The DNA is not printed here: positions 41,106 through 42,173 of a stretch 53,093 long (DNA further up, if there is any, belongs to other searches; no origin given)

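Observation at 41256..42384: Uncharacterised two-gene module: HipA-like kinase overlapping a DUF3037 gene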

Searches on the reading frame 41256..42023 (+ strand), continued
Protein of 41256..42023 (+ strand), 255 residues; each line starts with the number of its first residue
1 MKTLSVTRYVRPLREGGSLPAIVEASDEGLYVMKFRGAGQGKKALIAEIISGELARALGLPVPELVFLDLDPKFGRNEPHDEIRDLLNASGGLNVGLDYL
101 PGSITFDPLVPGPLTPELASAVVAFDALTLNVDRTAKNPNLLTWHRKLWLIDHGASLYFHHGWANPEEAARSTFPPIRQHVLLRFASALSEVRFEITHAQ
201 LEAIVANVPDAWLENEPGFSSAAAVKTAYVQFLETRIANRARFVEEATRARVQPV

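Call 52: search_protein_families(library=pfam, proteins=[L081:3965-4711:+, L081:4711-5535:+], max_evalue=0.1)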
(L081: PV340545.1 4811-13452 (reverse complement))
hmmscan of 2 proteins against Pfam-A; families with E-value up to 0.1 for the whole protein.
L081:3965-4711:+ (249 aa): 1 family
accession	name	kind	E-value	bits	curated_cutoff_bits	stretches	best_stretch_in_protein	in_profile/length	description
PF20613.4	HipA_2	-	9.7e-77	257.9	27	1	14-247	1-239/240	HipA-like kinase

L081:4711-5535:+ (275 aa): 2 families
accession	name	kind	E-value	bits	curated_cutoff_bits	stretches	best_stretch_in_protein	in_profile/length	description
PF11236.13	DUF3037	-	7.6e-24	84.6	22.6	1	7-125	1-118/118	Protein of unknown function (DUF3037)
PF20474.3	PHL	-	0.04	14.4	23.7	1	44-133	33-116/155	PHL domain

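Call 54: find_encoding_contigs(protein=P0196, flank=10000, max_places=3)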
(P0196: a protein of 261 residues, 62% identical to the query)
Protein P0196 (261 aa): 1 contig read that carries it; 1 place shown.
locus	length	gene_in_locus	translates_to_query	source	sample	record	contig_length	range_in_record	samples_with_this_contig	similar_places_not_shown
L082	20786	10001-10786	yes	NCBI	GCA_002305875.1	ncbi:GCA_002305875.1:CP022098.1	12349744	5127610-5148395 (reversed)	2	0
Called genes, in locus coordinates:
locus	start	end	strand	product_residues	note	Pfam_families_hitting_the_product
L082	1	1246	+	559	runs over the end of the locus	PF00512:HisKA, PF02518:HATPase_c, PF00072:Response_reg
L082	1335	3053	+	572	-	PF03485:Arg_tRNA_synt_N, PF00750:tRNA-synt_1d, PF05746:DALR_1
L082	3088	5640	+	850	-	PF27464:PlsB_N, PF01553:Acyltransferase, PF19277:GPAT_C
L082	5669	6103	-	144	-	PF13205:Big_5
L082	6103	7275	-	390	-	PF02085:Cytochrom_CIII (faint), PF14522:Cytochrome_C7, PF14537:Cytochrom_c3_2 (faint), PF22113:Mtrc-MtrF_II-IV_dom (faint), PF14522:Cytochrome_C7 (weak)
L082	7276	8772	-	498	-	-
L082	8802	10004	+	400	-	PF02517:Rce1-like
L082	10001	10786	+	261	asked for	PF20613:HipA_2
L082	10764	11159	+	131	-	PF11236:DUF3037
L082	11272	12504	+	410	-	-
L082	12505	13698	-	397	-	PF00201:UDPGT, PF06722:EryCIII-like_C, PF04101:Glyco_tran_28_C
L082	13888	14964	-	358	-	PF05593:RHS_repeat (faint), PF25023:TEN_YD-shell (faint)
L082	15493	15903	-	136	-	-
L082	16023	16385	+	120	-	PF12840:HTH_20 (weak), PF01022:HTH_5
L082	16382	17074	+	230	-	PF01758:SBF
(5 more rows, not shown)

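Call 55: find_encoding_contigs(protein=P0199, flank=10000, max_places=3)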
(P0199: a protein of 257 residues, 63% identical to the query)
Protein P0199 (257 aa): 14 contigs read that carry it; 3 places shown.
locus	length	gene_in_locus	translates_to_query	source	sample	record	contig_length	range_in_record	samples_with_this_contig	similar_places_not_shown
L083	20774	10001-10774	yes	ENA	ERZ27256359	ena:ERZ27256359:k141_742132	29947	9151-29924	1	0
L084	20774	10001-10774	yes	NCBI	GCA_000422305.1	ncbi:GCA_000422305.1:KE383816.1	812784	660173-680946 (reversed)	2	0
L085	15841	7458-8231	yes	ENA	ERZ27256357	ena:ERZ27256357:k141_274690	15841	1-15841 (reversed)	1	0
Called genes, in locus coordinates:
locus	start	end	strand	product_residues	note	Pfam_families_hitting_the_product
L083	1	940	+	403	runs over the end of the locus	PF07992:Pyr_redox_2 (faint), PF00890:FAD_binding_2 (weak), PF01266:DAO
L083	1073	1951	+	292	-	-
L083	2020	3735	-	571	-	PF07498:Rho_N, PF07497:Rho_RNA_bind, PF00006:ATP-synt_ab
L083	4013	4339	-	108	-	PF00085:Thioredoxin, PF00578:AhpC-TSA (weak), PF13098:Thioredoxin_2, PF13905:Thioredoxin_8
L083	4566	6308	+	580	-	PF00270:DEAD, PF00271:Helicase_C, PF12300:RhlB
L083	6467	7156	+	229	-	PF00005:ABC_tran, PF13304:AAA_21 (weak)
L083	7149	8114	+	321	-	PF18075:FtsX_ECD, PF02687:FtsX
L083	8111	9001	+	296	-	PF00072:Response_reg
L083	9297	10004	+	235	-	PF03167:UDG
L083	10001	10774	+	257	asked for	PF20613:HipA_2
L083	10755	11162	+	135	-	PF11236:DUF3037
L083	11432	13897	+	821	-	PF00486:Trans_reg_C, PF07719:TPR_2 (faint), PF00515:TPR_1 (faint), PF13424:TPR_12 (weak)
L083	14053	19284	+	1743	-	-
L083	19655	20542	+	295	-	PF04542:Sigma70_r2, PF04545:Sigma70_r4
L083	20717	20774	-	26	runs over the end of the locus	?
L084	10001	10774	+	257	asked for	PF20613:HipA_2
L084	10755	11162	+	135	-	PF11236:DUF3037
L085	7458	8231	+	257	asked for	PF20613:HipA_2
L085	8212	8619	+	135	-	PF11236:DUF3037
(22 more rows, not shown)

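Call 58: find_related_loci(query=A2, collection=viral_contigs, flank=10000)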
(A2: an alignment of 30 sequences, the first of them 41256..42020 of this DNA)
Query A2 (255 aa) in viral_contigs; peptide patterns used: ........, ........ (x = any residue, [..] = any of these).
17 stretches matched a pattern, but none encodes a relative of the query by tblastn (E <= 1e-3).
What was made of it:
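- On HipA_2 kinase / DUF3037 two-gene system (PDC-M66 = DS-6 = HipAD): No short-clade kinase was found in IMG/VR (call 58).
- No copy was found in IMG/VR viral contigs (call 58).
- Tried and rejected: IMG/VR scan for short-clade kinases: none (call 58).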

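Call 59: search_dna_similar(query=window:41256-42020:+, collection=plasmids, mode=protein, max_evalue=0.001, max_rows=30)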
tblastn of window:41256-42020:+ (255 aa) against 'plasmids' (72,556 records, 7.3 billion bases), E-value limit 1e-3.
Records with a match: 24; places in all: 24; records where one place covers at least 80% of the query: 20.
Best place of each record, by identity: <60% 24.
By first word of the organism name: Pseudomonas 9; Streptomyces 3; Leptolyngbya 2; Bacteroides 1; Parabacteroides 1; Chondrinema 1; Nonomuraea 1; Shinella 1; Aeromonas 1; Photobacterium 1; and 3 more.
By predicted mobility (MOB-suite, as given by PLSDB): non-mobilizable 13; mobilizable 6; conjugative 5.
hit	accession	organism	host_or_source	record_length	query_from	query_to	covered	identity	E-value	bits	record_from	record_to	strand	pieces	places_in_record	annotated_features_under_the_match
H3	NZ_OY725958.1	Bacteroides finegoldii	-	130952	1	251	98%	54.5%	4e-81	272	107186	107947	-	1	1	HipA family kinase | DUF3037 domain-containing protein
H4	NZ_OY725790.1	Parabacteroides distasonis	-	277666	1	251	98%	52.2%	3e-75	255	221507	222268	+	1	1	HipA family kinase | DUF3037 domain-containing protein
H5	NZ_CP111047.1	Chondrinema litorale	Seaweed,red alga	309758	1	251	98%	50.6%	7e-78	262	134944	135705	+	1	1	HipA family kinase | DUF3037 domain-containing protein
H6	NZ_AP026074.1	Streptomyces nigrescens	-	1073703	1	236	93%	50.8%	1e-63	222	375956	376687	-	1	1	none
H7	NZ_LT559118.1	Nonomuraea gerenzanensis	-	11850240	1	236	93%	49.2%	5e-64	223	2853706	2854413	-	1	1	none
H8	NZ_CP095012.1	Streptomyces sp. 2P-4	cell culture,mudflats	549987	1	238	93%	44.2%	6e-54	194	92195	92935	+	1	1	HipA family kinase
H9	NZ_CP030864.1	Streptomyces globosus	cell culture,environment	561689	1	238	93%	44.2%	6e-54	194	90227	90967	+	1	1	HipA family kinase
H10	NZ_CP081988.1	Shinella oryzae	cell culture,rhizosphere soil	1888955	4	212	82%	29.6%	4e-10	67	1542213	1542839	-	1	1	none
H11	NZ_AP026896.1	Aeromonas caviae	Microbe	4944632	5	214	82%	29.1%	7e-7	57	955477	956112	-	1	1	none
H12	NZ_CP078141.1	Pseudomonas savastanoi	Olea europaea,knots on olive ...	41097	10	215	81%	28.4%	5e-6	54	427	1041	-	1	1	HipA family kinase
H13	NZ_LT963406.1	Pseudomonas syringae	-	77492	10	215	81%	28.4%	7e-6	54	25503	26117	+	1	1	HipA family kinase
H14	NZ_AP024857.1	Photobacterium toruni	-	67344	3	217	84%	26.1%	1e-7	59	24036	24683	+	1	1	HipA family kinase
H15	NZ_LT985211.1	Pseudomonas syringae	-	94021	10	215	81%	27.1%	5e-6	55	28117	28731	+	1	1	HipA family kinase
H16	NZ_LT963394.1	Pseudomonas syringae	-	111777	10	215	81%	27.1%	5e-6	55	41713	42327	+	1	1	HipA family kinase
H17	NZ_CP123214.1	Pseudomonas amygdali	Aesculus hippocastanum,cell culture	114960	10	215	81%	27.1%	5e-6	55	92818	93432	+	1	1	HipA family kinase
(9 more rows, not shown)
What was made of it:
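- The plasmid hits at 44-55% identity are on replicons of 130 kb or more (call 59).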

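Call 60: get_annotated_region(hit=H13, flank=4000)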
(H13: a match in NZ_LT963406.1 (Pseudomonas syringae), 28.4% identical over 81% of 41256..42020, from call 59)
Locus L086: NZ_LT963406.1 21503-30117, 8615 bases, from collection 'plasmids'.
description: Pseudomonas syringae pv. avii isolate CFBP3846 plasmid PP4, complete sequence
organism: Pseudomonas syringae (NCBI taxid 663959)
taxonomy: Bacteria; Pseudomonadota; Gammaproteobacteria; Pseudomonadales; Pseudomonadaceae; Pseudomonas; Pseudomonas syringae
host: -; source: -; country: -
typing (MOB-suite, as given by PLSDB): conjugative; replicon rep_cluster_283; relaxase MOBP,MOBP,MOBQ; mating-pair formation MPF_T
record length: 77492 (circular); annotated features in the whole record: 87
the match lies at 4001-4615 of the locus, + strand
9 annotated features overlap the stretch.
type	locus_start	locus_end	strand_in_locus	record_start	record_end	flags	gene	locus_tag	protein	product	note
CDS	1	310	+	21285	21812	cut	-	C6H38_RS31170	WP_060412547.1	hypothetical protein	-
CDS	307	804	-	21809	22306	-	-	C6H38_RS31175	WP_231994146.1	MobA/MobL family protein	-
CDS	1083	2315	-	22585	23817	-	-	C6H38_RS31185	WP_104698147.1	IS91 family transposase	-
CDS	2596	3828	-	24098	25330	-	-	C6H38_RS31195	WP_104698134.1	IS91 family transposase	-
CDS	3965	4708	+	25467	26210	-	-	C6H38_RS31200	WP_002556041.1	HipA family kinase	-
CDS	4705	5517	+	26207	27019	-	-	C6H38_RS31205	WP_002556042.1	DUF3037 domain-containing protein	-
CDS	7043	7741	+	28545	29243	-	-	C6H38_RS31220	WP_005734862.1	ParA family protein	-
CDS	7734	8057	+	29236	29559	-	-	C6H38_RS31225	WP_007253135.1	hypothetical protein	-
CDS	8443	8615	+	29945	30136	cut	-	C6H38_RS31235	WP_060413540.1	hypothetical protein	-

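Call 61: get_annotated_region(hit=H3, flank=5000)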
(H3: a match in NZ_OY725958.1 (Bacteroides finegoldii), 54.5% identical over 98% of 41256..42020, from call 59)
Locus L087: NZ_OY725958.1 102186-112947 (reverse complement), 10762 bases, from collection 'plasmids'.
description: Bacteroides finegoldii strain Bacteroides finegoldii TSDC17.2-1.1 plasmid 56, complete sequence
organism: Bacteroides finegoldii (NCBI taxid 338188)
taxonomy: Bacteria; Bacteroidota; Bacteroidia; Bacteroidales; Bacteroidaceae; Bacteroides; Bacteroides finegoldii
host: -; source: -; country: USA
typing (MOB-suite, as given by PLSDB): non-mobilizable
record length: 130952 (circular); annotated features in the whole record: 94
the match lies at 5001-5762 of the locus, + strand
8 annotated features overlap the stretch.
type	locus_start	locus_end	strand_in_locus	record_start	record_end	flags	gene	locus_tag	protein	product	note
CDS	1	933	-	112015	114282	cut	-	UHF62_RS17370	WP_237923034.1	heparinase II/III family protein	-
CDS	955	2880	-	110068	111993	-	-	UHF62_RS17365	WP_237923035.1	class A beta-lactamase-related serine hydrolase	-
CDS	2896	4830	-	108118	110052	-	-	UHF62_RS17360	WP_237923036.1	glycoside hydrolase family 127 protein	-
CDS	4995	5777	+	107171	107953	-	-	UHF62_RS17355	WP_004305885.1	HipA family kinase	-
CDS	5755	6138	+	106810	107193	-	-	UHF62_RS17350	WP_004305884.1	DUF3037 domain-containing protein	-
CDS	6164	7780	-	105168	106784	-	-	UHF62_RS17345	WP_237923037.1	hypothetical protein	-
CDS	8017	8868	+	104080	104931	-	-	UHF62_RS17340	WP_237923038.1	aldo/keto reductase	-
CDS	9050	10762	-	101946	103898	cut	-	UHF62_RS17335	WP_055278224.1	glycoside hydrolase family 97 protein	-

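Call 62: find_related_loci(query=A2, collection=metagenome_contigs, flank=6000)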
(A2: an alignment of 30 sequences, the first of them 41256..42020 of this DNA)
Query A2 (255 aa) in metagenome_contigs; peptide patterns used: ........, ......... (x = any residue, [..] = any of these).
600 stretches matched a pattern (row limit reached: there are more); 589 encode a relative of the query (tblastn E <= 1e-3); the best 80 are kept; 80 distinct loci.
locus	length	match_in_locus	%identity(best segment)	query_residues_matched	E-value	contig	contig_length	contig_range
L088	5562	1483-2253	61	1-253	6e-96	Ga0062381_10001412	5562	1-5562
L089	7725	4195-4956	60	1-251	5e-96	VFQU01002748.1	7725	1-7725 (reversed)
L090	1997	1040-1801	58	1-251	3e-100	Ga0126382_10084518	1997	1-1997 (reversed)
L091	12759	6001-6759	59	1-250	3e-95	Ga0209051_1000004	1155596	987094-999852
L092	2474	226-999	58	1-255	1e-98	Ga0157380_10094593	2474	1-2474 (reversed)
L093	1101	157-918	58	1-251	3e-103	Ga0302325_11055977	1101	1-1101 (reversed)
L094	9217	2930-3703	56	1-255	4e-95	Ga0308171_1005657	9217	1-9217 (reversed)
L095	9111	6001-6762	57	1-251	7e-95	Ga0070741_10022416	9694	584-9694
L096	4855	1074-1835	57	1-251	9e-95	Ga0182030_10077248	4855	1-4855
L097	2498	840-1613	57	1-255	1e-97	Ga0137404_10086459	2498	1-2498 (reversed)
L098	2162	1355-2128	56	1-255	3e-98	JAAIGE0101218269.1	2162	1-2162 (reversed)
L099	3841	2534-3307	56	1-255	1e-94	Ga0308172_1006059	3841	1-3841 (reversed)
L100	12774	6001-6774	56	1-255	6e-94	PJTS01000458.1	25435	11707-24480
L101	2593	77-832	58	2-250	2e-96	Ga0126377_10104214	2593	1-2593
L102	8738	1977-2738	59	1-251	6e-94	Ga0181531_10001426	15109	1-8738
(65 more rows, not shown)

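Call 82: find_encoding_contigs(protein=P0126, flank=10000, max_places=2)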
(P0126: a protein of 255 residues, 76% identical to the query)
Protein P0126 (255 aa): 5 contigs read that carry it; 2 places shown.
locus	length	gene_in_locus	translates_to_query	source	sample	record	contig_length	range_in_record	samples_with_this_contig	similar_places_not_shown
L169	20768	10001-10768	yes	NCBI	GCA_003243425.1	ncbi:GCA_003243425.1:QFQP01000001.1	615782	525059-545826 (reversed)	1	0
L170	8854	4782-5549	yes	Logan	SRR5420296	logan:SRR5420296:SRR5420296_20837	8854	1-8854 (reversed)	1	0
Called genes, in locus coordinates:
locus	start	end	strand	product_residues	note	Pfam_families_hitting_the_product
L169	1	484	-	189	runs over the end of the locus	-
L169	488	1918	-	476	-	PF02934:GatB_N, PF02637:GatB_Yqey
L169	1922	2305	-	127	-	PF09685:MamF_MmsF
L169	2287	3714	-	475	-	PF01425:Amidase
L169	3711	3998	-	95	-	PF02686:GatC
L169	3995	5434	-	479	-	PF13717:Zn_ribbon_4, PF13719:Zn_ribbon_5, PF13432:TPR_16 (faint), PF00515:TPR_1 (faint), PF07719:TPR_2 (faint), PF13174:TPR_6 (faint), PF13181:TPR_8 (faint), PF13424:TPR_12 (faint), +2 more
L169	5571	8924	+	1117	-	PF13491:FtsK_4TM, PF17854:FtsK_alpha, PF01580:FtsK_SpoIIIE, PF09397:FtsK_gamma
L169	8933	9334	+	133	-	-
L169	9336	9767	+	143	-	PF03458:Gly_transporter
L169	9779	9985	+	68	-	-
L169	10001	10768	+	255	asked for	PF20613:HipA_2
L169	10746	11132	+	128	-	PF11236:DUF3037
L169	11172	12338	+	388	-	PF22020:RlmL_1st, PF02926:THUMP, PF01170:UPF0020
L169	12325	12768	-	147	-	-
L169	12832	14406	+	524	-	PF00069:Pkinase, PF07714:PK_Tyr_Ser-Thr, PF08308:PEGA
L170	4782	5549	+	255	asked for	PF20613:HipA_2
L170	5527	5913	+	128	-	PF11236:DUF3037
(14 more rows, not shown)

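Call 83: find_encoding_contigs(protein=P0203, flank=10000, max_places=2)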
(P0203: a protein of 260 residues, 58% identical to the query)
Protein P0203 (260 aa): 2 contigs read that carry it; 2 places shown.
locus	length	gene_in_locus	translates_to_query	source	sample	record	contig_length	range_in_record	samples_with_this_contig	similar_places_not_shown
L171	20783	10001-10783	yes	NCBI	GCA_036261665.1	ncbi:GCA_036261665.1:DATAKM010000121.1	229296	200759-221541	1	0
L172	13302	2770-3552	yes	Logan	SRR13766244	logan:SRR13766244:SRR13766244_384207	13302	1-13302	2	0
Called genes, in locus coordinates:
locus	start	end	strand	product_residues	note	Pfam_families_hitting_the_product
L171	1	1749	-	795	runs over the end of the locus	PF09594:GT87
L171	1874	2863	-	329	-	PF00551:Formyl_trans_N, PF02911:Formyl_trans_C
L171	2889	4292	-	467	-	PF07690:MFS_1, PF13347:MFS_2, PF03209:PUCC (weak), PF11700:ATG22, PF07690:MFS_1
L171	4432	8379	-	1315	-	PF01590:GAF, PF13185:GAF_2, PF01590:GAF, PF13185:GAF_2, PF00989:PAS, PF08448:PAS_4, PF08447:PAS_3, PF13426:PAS_9, +8 more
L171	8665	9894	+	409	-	PF07690:MFS_1, PF05977:MFS_3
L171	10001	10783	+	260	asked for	PF20613:HipA_2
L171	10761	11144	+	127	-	PF11236:DUF3037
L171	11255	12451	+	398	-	PF02771:Acyl-CoA_dh_N, PF02770:Acyl-CoA_dh_M, PF00441:Acyl-CoA_dh_1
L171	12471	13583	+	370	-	PF02771:Acyl-CoA_dh_N, PF02770:Acyl-CoA_dh_M, PF00441:Acyl-CoA_dh_1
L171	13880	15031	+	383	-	PF13439:Glyco_transf_4, PF13579:Glyco_trans_4_4, PF20706:GT4-conflict, PF00534:Glycos_transf_1, PF13692:Glyco_trans_1_4, PF13524:Glyco_trans_1_2 (weak)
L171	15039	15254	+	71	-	-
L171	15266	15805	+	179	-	PF02367:TsaE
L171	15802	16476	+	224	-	PF00814:TsaD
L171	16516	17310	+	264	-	PF00583:Acetyltransf_1, PF13508:Acetyltransf_7, PF13673:Acetyltransf_10 (weak)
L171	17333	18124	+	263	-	PF01209:Ubie_methyltran, PF05724:TPMT (weak), PF13489:Methyltransf_23, PF08003:Methyltransf_9 (faint), PF08241:Methyltransf_11, PF08242:Methyltransf_12, PF13649:Methyltransf_25, PF13847:Methyltransf_31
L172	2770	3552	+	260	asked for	PF20613:HipA_2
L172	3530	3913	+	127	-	PF11236:DUF3037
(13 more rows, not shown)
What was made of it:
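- Contexts are housekeeping: rho/trx/rhlB in Luteimonas, FtsK/RlmL in Archangium, TsaE/TsaD in Chloroflexia (calls 55, 82, 83).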

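Call 88: search_protein_families(library=phrogs, proteins=[window:41256-42020:+, L081:3965-4711:+, L081:4711-5535:+], max_evalue=0.01)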
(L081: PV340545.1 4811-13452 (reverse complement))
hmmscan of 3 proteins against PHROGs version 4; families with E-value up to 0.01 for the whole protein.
window:41256-42020:+ (255 aa): 1 family
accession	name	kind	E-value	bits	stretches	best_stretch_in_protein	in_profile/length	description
phrog_3162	-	unknown function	4.7e-25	89.5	1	5-218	3-222/247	-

L081:3965-4711:+ (249 aa): 1 family
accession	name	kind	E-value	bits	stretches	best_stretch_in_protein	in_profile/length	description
phrog_3162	-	unknown function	4.4e-81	273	1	13-245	3-247/247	-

L081:4711-5535:+ (275 aa): 2 families
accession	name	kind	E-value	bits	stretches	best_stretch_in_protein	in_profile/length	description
phrog_5137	-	unknown function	3.5e-126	421.7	1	1-275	1-279/279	-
phrog_8586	-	unknown function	0.0016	19.7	1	106-142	18-54/79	-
